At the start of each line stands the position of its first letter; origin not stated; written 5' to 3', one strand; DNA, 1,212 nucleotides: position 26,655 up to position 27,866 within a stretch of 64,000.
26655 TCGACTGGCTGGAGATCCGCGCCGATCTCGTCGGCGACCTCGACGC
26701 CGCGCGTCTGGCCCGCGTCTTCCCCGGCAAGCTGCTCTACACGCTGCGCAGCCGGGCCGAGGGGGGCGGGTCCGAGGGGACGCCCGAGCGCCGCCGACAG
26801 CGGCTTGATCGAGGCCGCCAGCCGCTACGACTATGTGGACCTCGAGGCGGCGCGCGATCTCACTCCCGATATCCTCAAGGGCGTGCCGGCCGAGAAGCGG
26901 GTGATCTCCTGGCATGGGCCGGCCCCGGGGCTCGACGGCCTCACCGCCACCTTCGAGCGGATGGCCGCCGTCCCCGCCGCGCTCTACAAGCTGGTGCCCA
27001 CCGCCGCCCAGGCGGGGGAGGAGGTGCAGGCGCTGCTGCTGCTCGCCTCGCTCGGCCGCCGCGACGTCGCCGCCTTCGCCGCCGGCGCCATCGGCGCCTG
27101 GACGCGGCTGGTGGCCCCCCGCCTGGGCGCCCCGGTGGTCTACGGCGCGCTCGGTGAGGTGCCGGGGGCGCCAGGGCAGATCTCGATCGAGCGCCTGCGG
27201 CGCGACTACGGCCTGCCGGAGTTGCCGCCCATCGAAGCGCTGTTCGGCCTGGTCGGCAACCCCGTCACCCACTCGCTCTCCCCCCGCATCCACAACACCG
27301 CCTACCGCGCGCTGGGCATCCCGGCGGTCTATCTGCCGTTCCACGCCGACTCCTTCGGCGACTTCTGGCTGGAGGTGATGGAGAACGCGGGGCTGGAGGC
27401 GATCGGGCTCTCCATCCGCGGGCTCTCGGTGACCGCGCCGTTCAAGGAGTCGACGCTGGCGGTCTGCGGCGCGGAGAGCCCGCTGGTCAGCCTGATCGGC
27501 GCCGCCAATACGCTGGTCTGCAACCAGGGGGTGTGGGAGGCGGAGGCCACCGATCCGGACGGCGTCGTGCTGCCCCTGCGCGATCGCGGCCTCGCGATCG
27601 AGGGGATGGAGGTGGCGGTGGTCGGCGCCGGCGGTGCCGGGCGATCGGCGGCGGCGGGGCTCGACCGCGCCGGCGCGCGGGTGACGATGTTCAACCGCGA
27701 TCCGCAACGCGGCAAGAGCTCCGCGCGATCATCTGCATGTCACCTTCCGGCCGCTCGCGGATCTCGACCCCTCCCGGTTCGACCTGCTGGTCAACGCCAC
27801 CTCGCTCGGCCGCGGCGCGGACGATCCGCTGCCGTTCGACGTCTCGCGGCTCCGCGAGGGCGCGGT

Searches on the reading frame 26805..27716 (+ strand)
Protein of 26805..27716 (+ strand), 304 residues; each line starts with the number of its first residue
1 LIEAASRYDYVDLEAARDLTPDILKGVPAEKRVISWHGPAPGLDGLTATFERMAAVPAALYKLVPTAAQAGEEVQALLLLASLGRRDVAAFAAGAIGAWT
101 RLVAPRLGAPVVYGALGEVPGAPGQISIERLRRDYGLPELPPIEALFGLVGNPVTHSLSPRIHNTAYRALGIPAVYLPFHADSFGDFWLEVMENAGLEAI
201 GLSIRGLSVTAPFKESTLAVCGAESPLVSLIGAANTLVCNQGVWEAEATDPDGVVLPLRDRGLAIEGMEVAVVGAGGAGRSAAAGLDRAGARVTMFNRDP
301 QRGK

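Call 9: find_homologous_proteins(query=window:26805-27716:+, max_evalue=1e-20)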
Query seq(304 aa) (304 aa): 1616 proteins with E <= 1e-20 among 8000 candidates; the best 120 are listed.
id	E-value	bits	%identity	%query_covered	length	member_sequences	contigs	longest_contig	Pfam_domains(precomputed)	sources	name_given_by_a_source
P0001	6.6e-188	641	97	100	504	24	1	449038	PF08501.17,PF18317.7,PF01487.23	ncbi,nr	ncbi:MAG TPA: type I 3-dehydroquinate dehydratase [Thermoanaerobaculia bacterium]|nr:type I 3-dehydr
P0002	1.4e-185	633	95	100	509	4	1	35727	PF01266.31,PF08501.17,PF18317.7,PF01487.23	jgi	jgi:3-dehydroquinate dehydratase/shikimate dehydrogenase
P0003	2.5e-169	580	87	100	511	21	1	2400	PF08501.17,PF01487.23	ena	-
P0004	7.0e-168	575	87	100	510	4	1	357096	PF08501.17,PF01487.23,PF01262.28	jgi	jgi:3-dehydroquinate dehydratase/shikimate dehydrogenase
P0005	8.3e-168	575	88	100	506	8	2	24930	PF08501.17,PF01487.23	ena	-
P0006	4.1e-167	573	87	100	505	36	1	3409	PF08501.17,PF01487.23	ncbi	-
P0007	1.0e-164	565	86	100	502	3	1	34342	PF08501.17,PF01487.23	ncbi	ncbi:MAG TPA: type I 3-dehydroquinate dehydratase [Thermoanaerobaculia bacterium]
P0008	5.1e-163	559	85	100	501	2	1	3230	PF08501.17,PF01487.23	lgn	-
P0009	3.0e-162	557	84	100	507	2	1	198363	PF08501.17,PF01487.23,PF01488.27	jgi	jgi:3-dehydroquinate dehydratase/shikimate dehydrogenase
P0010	3.9e-162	556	86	100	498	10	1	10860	PF08501.17,PF01487.23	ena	-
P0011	5.2e-162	556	85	100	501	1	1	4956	PF08501.17,PF01487.23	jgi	jgi:3-dehydroquinate dehydratase / shikimate dehydrogenase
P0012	2.5e-161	554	83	100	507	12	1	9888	PF08501.17,PF01487.23,PF01488.27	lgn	-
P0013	3.3e-161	553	86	100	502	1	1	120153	PF08501.17,PF01487.23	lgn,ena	-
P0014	8.7e-161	552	84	100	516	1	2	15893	PF08501.17,PF01487.23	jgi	jgi:3-dehydroquinate dehydratase/shikimate dehydrogenase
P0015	1.4e-160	551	83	100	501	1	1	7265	PF08501.17,PF01487.23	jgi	jgi:3-dehydroquinate dehydratase/shikimate dehydrogenase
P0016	1.0e-159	548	82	100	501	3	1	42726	PF08501.17,PF01487.23,PF01488.27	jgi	-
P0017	1.2e-159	548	81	100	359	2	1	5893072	PF08501.17,PF01487.23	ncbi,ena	-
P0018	3.6e-158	543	81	100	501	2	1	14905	PF08501.17,PF01487.23,PF01488.27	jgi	jgi:3-dehydroquinate dehydratase/shikimate dehydrogenase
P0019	1.0e-157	542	83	100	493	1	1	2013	PF08501.17,PF01487.23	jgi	jgi:3-dehydroquinate dehydratase/shikimate dehydrogenase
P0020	7.1e-156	536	80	100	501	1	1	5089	PF08501.17,PF01487.23,PF01488.27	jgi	jgi:3-dehydroquinate dehydratase / shikimate dehydrogenase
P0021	1.7e-155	535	80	100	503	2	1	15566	PF08501.17,PF01487.23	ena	-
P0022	1.8e-155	535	80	100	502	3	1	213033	PF08501.17,PF01487.23,PF01488.27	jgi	jgi:3-dehydroquinate dehydratase/shikimate dehydrogenase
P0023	1.2e-154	532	81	100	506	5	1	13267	PF08501.17,PF18317.7,PF01487.23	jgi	jgi:3-dehydroquinate dehydratase/shikimate dehydrogenase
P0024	1.5e-154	532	80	100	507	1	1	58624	PF08501.17,PF18317.7,PF01487.23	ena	-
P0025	3.3e-154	530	79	100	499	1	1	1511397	PF08501.17,PF01487.23,PF01488.27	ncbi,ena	-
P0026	8.0e-154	529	80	100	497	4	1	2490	PF08501.17,PF18317.7,PF01487.23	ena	-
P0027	1.1e-153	529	79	100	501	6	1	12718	PF08501.17,PF01487.23,PF01488.27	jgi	jgi:3-dehydroquinate dehydratase / shikimate dehydrogenase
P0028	1.3e-153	528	79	100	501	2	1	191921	PF08501.17,PF01487.23,PF01488.27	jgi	jgi:3-dehydroquinate dehydratase/shikimate dehydrogenase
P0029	1.4e-153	528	80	100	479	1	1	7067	PF08501.17,PF01487.23,PF01488.27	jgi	jgi:3-dehydroquinate dehydratase / shikimate dehydrogenase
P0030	1.7e-153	528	79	100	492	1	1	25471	PF08501.17,PF01487.23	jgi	-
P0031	3.0e-153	527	80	100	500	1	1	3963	PF08501.17,PF01487.23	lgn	-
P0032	7.0e-153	526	79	100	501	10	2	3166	PF08501.17,PF01487.23,PF01488.27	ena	-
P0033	1.4e-152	525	80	100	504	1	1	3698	PF08501.17,PF18317.7,PF01487.23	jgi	jgi:3-dehydroquinate dehydratase / shikimate dehydrogenase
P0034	1.6e-152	525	80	100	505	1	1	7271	PF08501.17,PF18317.7,PF01487.23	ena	-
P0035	1.7e-152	525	81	100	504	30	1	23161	PF08501.17,PF01487.23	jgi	jgi:3-dehydroquinate dehydratase/shikimate dehydrogenase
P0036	3.1e-152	524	78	100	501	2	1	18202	PF08501.17,PF01487.23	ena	-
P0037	9.2e-152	522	78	100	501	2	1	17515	PF08501.17,PF01487.23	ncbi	-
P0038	1.1e-151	522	79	100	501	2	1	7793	PF08501.17,PF01487.23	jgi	-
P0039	2.8e-151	521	77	100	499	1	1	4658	PF08501.17,PF01487.23,PF01488.27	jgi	jgi:3-dehydroquinate dehydratase / shikimate dehydrogenase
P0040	3.8e-151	520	78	100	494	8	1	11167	PF08501.17,PF01487.23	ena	-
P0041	8.6e-151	519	78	100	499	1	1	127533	PF08501.17,PF01487.23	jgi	jgi:3-dehydroquinate dehydratase / shikimate dehydrogenase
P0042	1.2e-150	519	79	100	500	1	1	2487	PF08501.17,PF01487.23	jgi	jgi:3-dehydroquinate dehydratase / shikimate dehydrogenase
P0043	2.6e-150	518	78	100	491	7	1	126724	PF08501.17,PF01487.23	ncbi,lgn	-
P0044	1.4e-149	515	77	100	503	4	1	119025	PF08501.17,PF01487.23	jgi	-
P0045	1.5e-149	515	78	98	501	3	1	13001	PF08501.17,PF01487.23,PF01488.27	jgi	jgi:3-dehydroquinate dehydratase/shikimate dehydrogenase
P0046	4.7e-149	513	78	100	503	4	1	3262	PF08501.17,PF01487.23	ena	-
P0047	5.7e-149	513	77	100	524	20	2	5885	PF08501.17,PF01487.23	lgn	-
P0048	1.9e-148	512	78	100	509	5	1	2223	PF08501.17,PF01487.23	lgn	-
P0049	6.8e-148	510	77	100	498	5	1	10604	PF08501.17,PF01487.23,PF01488.27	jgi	-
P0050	1.6e-147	508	77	100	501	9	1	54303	PF08501.17,PF01487.23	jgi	jgi:3-dehydroquinate dehydratase / shikimate dehydrogenase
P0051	2.7e-147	508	76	100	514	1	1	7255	PF08501.17,PF01487.23,PF01488.27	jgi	jgi:3-dehydroquinate dehydratase / shikimate dehydrogenase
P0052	3.5e-147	507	78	100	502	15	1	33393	PF08501.17,PF01487.23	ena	-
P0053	7.1e-147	506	77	100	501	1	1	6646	PF08501.17,PF01487.23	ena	-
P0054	6.0e-146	503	75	100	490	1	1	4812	PF08501.17,PF01487.23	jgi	jgi:3-dehydroquinate dehydratase / shikimate dehydrogenase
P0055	6.2e-146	503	76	100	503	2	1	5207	PF08501.17,PF01487.23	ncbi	-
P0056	2.9e-145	501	76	100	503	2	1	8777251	PF08501.17,PF01487.23,PF01488.27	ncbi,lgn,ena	-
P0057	5.8e-144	497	76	100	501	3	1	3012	PF08501.17,PF01487.23,PF01488.27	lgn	-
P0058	9.4e-144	496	73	100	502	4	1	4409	PF08501.17,PF01487.23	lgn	-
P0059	2.2e-143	495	81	90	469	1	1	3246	PF08501.17,PF01487.23,PF01488.27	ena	-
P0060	2.2e-143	495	75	100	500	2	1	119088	PF08501.17,PF18317.7,PF01487.23,PF01488.27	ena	-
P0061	2.5e-143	495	75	100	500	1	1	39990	PF08501.17,PF18317.7,PF01487.23,PF01488.27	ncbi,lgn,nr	ncbi:MAG TPA: type I 3-dehydroquinate dehydratase [Thermoanaerobaculia bacterium]|nr:type I 3-dehydr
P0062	7.0e-143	493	73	100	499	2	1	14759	PF08501.17,PF01487.23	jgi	-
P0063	6.3e-142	490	73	100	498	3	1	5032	PF08501.17,PF01487.23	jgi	jgi:3-dehydroquinate dehydratase/shikimate dehydrogenase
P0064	3.7e-141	488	75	100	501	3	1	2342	PF08501.17,PF01487.23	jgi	jgi:3-dehydroquinate dehydratase/shikimate dehydrogenase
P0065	8.6e-141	486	74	100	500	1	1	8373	PF08501.17,PF01487.23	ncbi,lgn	ncbi:MAG: type I 3-dehydroquinate dehydratase [Thermoanaerobaculia bacterium]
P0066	1.6e-140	486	75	100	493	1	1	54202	PF08501.17,PF01487.23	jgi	jgi:3-dehydroquinate dehydratase / shikimate dehydrogenase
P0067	1.6e-139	482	73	100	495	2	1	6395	PF08501.17,PF01487.23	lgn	-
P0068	1.8e-138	479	73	100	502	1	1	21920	PF08501.17,PF01487.23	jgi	jgi:3-dehydroquinate dehydratase/shikimate dehydrogenase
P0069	2.2e-138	478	73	100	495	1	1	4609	PF08501.17,PF01487.23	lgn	-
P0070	2.8e-138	478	72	100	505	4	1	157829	PF08501.17,PF18317.7,PF01487.23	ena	-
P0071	1.5e-137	476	74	100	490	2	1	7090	PF08501.17,PF01487.23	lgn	-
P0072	1.8e-137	475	71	100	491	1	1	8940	PF08501.17,PF01487.23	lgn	-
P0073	1.8e-137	475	73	100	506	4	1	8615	PF08501.17,PF18317.7,PF01487.23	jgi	-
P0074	3.1e-137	475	73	100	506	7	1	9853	PF08501.17,PF18317.7,PF01487.23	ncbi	-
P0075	3.5e-137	475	73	100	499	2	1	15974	PF08501.17,PF18317.7,PF01487.23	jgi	jgi:3-dehydroquinate dehydratase/shikimate dehydrogenase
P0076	5.6e-137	474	72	100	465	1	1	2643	PF08501.17,PF01487.23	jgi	jgi:3-dehydroquinate dehydratase/shikimate dehydrogenase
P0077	6.8e-137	474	73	100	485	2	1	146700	PF08501.17,PF01487.23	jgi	jgi:3-dehydroquinate dehydratase/shikimate dehydrogenase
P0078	7.6e-137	473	73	100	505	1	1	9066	PF08501.17,PF01487.23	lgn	-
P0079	2.2e-136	472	72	100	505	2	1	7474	PF08501.17,PF18317.7,PF01487.23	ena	-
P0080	3.0e-136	471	73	100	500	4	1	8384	PF08501.17,PF18317.7,PF01487.23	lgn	-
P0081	3.0e-136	471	71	100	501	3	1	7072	PF08501.17,PF18317.7,PF01487.23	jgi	jgi:3-dehydroquinate dehydratase/shikimate dehydrogenase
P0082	4.3e-136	471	73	100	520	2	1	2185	PF08501.17,PF01487.23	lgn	-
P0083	6.7e-136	470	72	97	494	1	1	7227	PF08501.17,PF18317.7,PF01487.23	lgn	-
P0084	1.8e-135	469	70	100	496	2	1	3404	PF00890.31,PF08501.17,PF01487.23,PF02826.26,PF01488.27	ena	-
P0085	2.9e-135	468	72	100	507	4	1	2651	PF08501.17,PF18317.7,PF01487.23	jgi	jgi:3-dehydroquinate dehydratase/shikimate dehydrogenase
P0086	3.1e-135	468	72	100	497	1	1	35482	PF08501.17,PF18317.7,PF01487.23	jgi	jgi:3-dehydroquinate dehydratase / shikimate dehydrogenase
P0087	4.5e-135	468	70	100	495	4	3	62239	PF08501.17,PF01487.23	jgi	jgi:3-dehydroquinate dehydratase/shikimate dehydrogenase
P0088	9.0e-135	467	72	100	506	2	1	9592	PF08501.17,PF18317.7,PF01487.23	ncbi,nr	ncbi:MAG TPA: type I 3-dehydroquinate dehydratase [Thermoanaerobaculia bacterium]|nr:type I 3-dehydr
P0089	1.0e-134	466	72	100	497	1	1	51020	PF08501.17,PF18317.7,PF01487.23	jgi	jgi:3-dehydroquinate dehydratase/shikimate dehydrogenase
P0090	2.0e-134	465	72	100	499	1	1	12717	PF08501.17,PF18317.7,PF01487.23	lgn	-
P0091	2.2e-134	465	72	100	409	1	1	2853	PF08501.17,PF01487.23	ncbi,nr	ncbi:MAG TPA: type I 3-dehydroquinate dehydratase, partial [Thermoanaerobaculia bacterium]|nr:type I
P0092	2.2e-134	465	72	100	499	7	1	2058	PF08501.17,PF01487.23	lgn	-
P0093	2.7e-134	465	72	100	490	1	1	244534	PF08501.17,PF18317.7,PF01487.23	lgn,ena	-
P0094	4.7e-134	464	69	100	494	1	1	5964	PF08501.17,PF18317.7,PF01487.23,PF01488.27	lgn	-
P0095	5.4e-134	464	72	97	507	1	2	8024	PF08501.17,PF18317.7,PF01487.23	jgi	jgi:3-dehydroquinate dehydratase/shikimate dehydrogenase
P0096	6.9e-134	464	70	100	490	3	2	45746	PF08501.17,PF18317.7,PF01487.23,PF01488.27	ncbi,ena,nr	ncbi:MAG TPA: type I 3-dehydroquinate dehydratase [Thermoanaerobaculia bacterium]|nr:type I 3-dehydr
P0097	8.8e-134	463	69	100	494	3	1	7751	PF08501.17,PF01487.23,PF01488.27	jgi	jgi:3-dehydroquinate dehydratase / shikimate dehydrogenase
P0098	1.4e-133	463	71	100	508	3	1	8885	PF08501.17,PF18317.7,PF01487.23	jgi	jgi:3-dehydroquinate dehydratase/shikimate dehydrogenase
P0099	1.8e-133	462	69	100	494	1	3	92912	PF08501.17,PF18317.7,PF01487.23,PF01488.27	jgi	jgi:3-dehydroquinate dehydratase/shikimate dehydrogenase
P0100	2.7e-133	462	69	100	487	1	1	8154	PF08501.17,PF18317.7,PF01487.23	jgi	jgi:3-dehydroquinate dehydratase/shikimate dehydrogenase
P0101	3.2e-133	461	72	100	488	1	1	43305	PF08501.17,PF18317.7,PF01487.23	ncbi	ncbi:MAG: type I 3-dehydroquinate dehydratase [Acidobacteriota bacterium]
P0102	3.7e-133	461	71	100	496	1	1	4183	PF08501.17,PF01487.23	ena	-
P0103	4.1e-133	461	71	100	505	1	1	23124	PF08501.17,PF18317.7,PF01487.23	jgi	jgi:3-dehydroquinate dehydratase / shikimate dehydrogenase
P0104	4.5e-133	461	71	100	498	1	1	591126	PF08501.17,PF01487.23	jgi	jgi:3-dehydroquinate dehydratase/shikimate dehydrogenase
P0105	5.8e-133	461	70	100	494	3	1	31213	PF08501.17,PF01487.23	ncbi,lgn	ncbi:MAG TPA: type I 3-dehydroquinate dehydratase [Thermoanaerobaculia bacterium]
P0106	6.9e-133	460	71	98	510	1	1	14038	PF08501.17,PF18317.7,PF01487.23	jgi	jgi:3-dehydroquinate dehydratase/shikimate dehydrogenase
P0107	7.5e-133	460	72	100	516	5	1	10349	PF08501.17,PF01487.23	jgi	-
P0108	9.7e-133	460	70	100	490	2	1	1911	PF08501.17,PF18317.7,PF01487.23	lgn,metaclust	metaclust:\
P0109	1.1e-132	460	70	99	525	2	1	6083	PF08501.17,PF01487.23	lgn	-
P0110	1.2e-132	460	70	100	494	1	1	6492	PF08501.17,PF18317.7,PF01487.23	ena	-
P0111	1.2e-132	460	81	87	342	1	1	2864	PF08501.17,PF01487.23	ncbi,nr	ncbi:MAG TPA: type I 3-dehydroquinate dehydratase, partial [Thermoanaerobaculia bacterium]|nr:type I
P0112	1.2e-132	460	90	79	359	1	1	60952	PF08501.17,PF01487.23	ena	-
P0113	1.2e-132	460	69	100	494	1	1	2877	PF08501.17,PF18317.7,PF01487.23,PF01488.27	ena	-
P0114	1.5e-132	459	70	100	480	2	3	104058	PF08501.17,PF18317.7,PF01487.23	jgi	jgi:3-dehydroquinate dehydratase/shikimate dehydrogenase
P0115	1.5e-132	459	70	100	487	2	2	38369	PF00890.31,PF08501.17,PF18317.7,PF01487.23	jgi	-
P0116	2.8e-132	458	72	87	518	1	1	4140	PF08501.17,PF01487.23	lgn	-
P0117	3.3e-132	458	72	100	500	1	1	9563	PF08501.17,PF01487.23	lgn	-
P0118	4.0e-132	458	72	100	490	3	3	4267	PF08501.17,PF18317.7,PF01487.23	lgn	-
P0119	5.7e-132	457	70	100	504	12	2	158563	PF08501.17,PF01487.23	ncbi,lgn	-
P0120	6.0e-132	457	69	100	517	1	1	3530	PF08501.17,PF01487.23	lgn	-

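Call 12: find_related_loci(query=A1, collection=genome_contigs, flank=10000)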
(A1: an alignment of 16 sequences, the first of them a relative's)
Query A1 (504 aa) in genome_contigs; peptide patterns used: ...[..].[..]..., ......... (x = any residue, [..] = any of these).
152 stretches matched a pattern; 138 encode a relative of the query (tblastn E <= 1e-3); the best 80 are kept; 80 distinct loci.
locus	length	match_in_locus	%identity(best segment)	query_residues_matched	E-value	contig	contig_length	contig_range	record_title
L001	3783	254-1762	96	1-503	0e+0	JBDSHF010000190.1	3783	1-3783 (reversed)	MAG: Thermoanaerobaculia bacterium isolate cluster1_bin.27 k127_6130343, whole genome shotgun sequence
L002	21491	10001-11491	94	1-497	0e+0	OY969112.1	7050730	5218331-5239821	MAG: uncultured Acidobacteriota bacterium isolate MFD04212.bin.1.16 genome assembly, chromosome: 1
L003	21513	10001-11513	96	1-504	0e+0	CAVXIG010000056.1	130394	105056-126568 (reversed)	MAG: uncultured Acidobacteriota bacterium isolate MFD02581.bin.2.147 genome assembly, contig: contig_71213, whole genome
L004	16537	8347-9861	84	1-504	0e+0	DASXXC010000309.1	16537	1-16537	MAG TPA_asm: Thermoanaerobaculia bacterium isolate SMAG_U4788 k141_41329, whole genome shotgun sequence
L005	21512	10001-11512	82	1-497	0e+0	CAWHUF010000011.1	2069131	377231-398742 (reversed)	MAG: uncultured Acidobacteriota bacterium isolate MFD03066.bin.1.255 genome assembly, contig: contig_4016, whole genome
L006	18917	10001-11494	80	1-497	0e+0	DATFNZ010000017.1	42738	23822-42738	MAG TPA_asm: Thermoanaerobaculia bacterium isolate SMAG_U9264 k141_1024017, whole genome shotgun sequence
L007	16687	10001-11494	84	1-497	0e+0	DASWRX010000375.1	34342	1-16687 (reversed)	MAG TPA_asm: Thermoanaerobaculia bacterium isolate SMAG_U3534 k141_1381567, whole genome shotgun sequence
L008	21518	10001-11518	83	1-499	0e+0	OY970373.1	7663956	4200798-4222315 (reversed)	MAG: uncultured Acidobacteriota bacterium isolate MFD09368.bin.c.1 genome assembly, chromosome: 1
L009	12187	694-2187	80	1-497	0e+0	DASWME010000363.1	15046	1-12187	MAG TPA_asm: Thermoanaerobaculia bacterium isolate SMAG_U3379 k141_289888, whole genome shotgun sequence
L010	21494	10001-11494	81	1-497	0e+0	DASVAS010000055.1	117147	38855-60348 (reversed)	MAG TPA_asm: Thermoanaerobaculia bacterium isolate SMAG_U1959 k141_1224857, whole genome shotgun sequence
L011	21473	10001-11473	85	12-497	0e+0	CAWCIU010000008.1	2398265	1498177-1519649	MAG: uncultured Acidobacteriota bacterium isolate MFD04580.bin.1.152 genome assembly, contig: contig_3330, whole genome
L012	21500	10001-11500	78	1-499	0e+0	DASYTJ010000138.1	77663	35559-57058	MAG TPA_asm: Thermoanaerobaculia bacterium isolate SMAG_U4564 k141_917814, whole genome shotgun sequence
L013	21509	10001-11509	76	1-504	0e+0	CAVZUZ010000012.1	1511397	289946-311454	MAG: Thermoanaerobaculaceae bacterium isolate MFD06742.bin.2.42 genome assembly, contig: contig_23422, whole genome shot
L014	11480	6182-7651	78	9-497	0e+0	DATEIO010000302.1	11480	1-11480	MAG TPA_asm: Thermoanaerobaculia bacterium isolate SMAG_U8840 k141_952039, whole genome shotgun sequence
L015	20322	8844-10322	78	4-496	0e+0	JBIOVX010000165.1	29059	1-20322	MAG: Thermoanaerobaculia bacterium isolate MAG097 k127_3276645, whole genome shotgun sequence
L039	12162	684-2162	65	5-496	0e+0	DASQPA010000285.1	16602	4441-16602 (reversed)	MAG TPA_asm: Thermoanaerobaculia bacterium isolate SMAG_U10817 k141_2299625, whole genome shotgun sequence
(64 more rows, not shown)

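Call 40: find_homologous_proteins(query=L039:9964-10962:+, max_evalue=1e-40)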
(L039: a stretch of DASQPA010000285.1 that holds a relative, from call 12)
Query L039:9964-10962:+ (333 aa): 973 proteins with E <= 1e-40 among 8000 candidates; the best 120 are listed.
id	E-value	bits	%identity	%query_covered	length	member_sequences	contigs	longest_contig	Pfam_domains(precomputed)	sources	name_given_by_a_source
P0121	5.1e-201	685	100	100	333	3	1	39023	PF13393.12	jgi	-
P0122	3.2e-156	538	83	96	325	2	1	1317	PF13393.12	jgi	jgi:ATP phosphoribosyltransferase regulatory subunit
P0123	4.3e-155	534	80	100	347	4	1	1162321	PF13393.12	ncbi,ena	-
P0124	1.8e-152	525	81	96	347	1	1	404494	PF13393.12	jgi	jgi:ATP phosphoribosyltransferase regulatory subunit HisZ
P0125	4.6e-145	501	79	98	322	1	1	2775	PF13393.12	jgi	jgi:ATP phosphoribosyltransferase regulatory subunit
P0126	1.0e-143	497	77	99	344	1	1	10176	PF13393.12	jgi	jgi:ATP phosphoribosyltransferase regulatory subunit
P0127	1.1e-138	480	76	96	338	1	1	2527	PF13393.12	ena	-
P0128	1.7e-138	479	75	99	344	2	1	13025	PF13393.12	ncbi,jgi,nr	ncbi:MAG: phosphoribosyltransferase regulatory subunit [Acidobacteriota bacterium]|jgi:ATP phosphori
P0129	1.2e-134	467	72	98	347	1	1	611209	PF13393.12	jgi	jgi:ATP phosphoribosyltransferase regulatory subunit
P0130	8.0e-134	464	74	96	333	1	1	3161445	PF13393.12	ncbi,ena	-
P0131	2.6e-133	462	74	96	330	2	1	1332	PF13393.12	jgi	jgi:ATP phosphoribosyltransferase regulatory subunit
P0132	6.5e-133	461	73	98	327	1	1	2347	PF13393.12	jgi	jgi:ATP phosphoribosyltransferase regulatory subunit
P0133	2.1e-129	450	69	100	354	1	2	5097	PF13393.12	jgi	jgi:ATP phosphoribosyltransferase regulatory subunit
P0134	4.3e-123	429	69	96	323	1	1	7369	PF13393.12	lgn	-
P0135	8.1e-123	428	68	97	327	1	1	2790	PF13393.12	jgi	jgi:ATP phosphoribosyltransferase regulatory subunit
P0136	1.1e-119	418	67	97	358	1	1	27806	PF13393.12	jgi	jgi:ATP phosphoribosyltransferase regulatory subunit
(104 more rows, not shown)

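Call 41: find_encoding_contigs(protein=P0121, flank=10000, max_places=2)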
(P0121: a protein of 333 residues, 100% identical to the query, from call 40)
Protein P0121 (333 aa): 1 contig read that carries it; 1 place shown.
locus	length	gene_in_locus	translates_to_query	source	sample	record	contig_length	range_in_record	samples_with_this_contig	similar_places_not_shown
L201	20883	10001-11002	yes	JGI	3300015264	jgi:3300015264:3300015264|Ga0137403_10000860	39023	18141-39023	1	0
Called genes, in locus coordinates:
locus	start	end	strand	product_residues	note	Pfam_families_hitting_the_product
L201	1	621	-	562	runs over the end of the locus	PF01266:DAO (faint), PF21162:ETFQO_UQ-bd, PF05187:Fer4_ETF_QO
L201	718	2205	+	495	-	PF01487:DHquinase_I, PF08501:Shikimate_dh_N, PF18317:SDH_C (weak)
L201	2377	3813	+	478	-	PF13393:tRNA-synt_His, PF03129:HGTP_anticodon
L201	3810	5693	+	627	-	PF00221:Lyase_aromatic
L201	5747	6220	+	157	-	-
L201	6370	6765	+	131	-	PF13577:SnoaL_4, PF14534:DUF4440, PF12680:SnoaL_2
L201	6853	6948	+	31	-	-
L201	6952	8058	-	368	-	PF06224:AlkZ-like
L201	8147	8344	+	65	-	PF15919:HicB_lk_antitox (weak), PF21748:UPF0150 (weak)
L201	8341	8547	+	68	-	PF07927:HicA_toxin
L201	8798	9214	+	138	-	-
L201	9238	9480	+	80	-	-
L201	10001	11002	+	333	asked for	PF13393:tRNA-synt_His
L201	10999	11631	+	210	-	PF01634:HisG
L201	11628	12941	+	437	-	PF00815:Histidinol_dh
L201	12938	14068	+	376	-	PF00155:Aminotran_1_2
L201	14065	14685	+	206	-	PF00475:IGPD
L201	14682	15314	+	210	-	PF00117:GATase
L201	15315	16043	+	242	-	PF00977:His_biosynth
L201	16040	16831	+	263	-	PF00977:His_biosynth, PF00478:IMPDH (faint), PF05690:ThiG (faint), PF03060:NMO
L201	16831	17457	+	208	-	PF01502:PRA-CH, PF01503:PRA-PH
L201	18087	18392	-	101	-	PF05016:ParE_toxin (faint)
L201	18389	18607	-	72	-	PF09720:Unstab_antitox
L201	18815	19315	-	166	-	-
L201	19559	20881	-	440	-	?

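Call 42: find_encoding_contigs(protein=P0123, flank=10000, max_places=2)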
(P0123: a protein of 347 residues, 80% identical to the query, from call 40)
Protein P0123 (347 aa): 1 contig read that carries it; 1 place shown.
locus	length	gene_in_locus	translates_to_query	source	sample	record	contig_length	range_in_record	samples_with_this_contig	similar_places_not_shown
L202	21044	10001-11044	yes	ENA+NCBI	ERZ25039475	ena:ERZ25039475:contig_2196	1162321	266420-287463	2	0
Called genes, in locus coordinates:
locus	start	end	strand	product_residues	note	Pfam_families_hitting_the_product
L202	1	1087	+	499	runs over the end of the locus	PF01487:DHquinase_I, PF08501:Shikimate_dh_N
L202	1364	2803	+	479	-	PF13393:tRNA-synt_His, PF03129:HGTP_anticodon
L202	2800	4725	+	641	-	PF00221:Lyase_aromatic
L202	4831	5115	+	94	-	PF01909:NTP_transf_2, PF18765:Polbeta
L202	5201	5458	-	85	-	PF03683:UPF0175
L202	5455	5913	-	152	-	PF08818:DUF1801 (weak)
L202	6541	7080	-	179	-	PF04978:MST (weak), PF12867:DinB_2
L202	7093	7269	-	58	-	PF21748:UPF0150 (weak)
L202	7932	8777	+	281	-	PF07900:DUF1670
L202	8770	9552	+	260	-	PF07900:DUF1670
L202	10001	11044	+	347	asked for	PF13393:tRNA-synt_His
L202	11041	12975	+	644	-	PF01634:HisG, PF00815:Histidinol_dh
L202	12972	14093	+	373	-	PF00155:Aminotran_1_2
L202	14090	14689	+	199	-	PF00475:IGPD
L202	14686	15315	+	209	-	PF00117:GATase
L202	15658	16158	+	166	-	PF00977:His_biosynth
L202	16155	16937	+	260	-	PF00977:His_biosynth, PF00478:IMPDH (faint), PF05690:ThiG (faint), PF01207:Dus (faint), PF03060:NMO (weak)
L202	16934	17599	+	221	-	PF01502:PRA-CH, PF01503:PRA-PH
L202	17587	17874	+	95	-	PF04715:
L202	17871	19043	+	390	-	PF04715:, PF00425:Chorismate_bind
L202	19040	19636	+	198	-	PF00117:GATase, PF07722:Peptidase_C26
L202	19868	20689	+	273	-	PF00591:Glycos_transf_3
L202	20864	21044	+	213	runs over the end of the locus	PF00218:IGPS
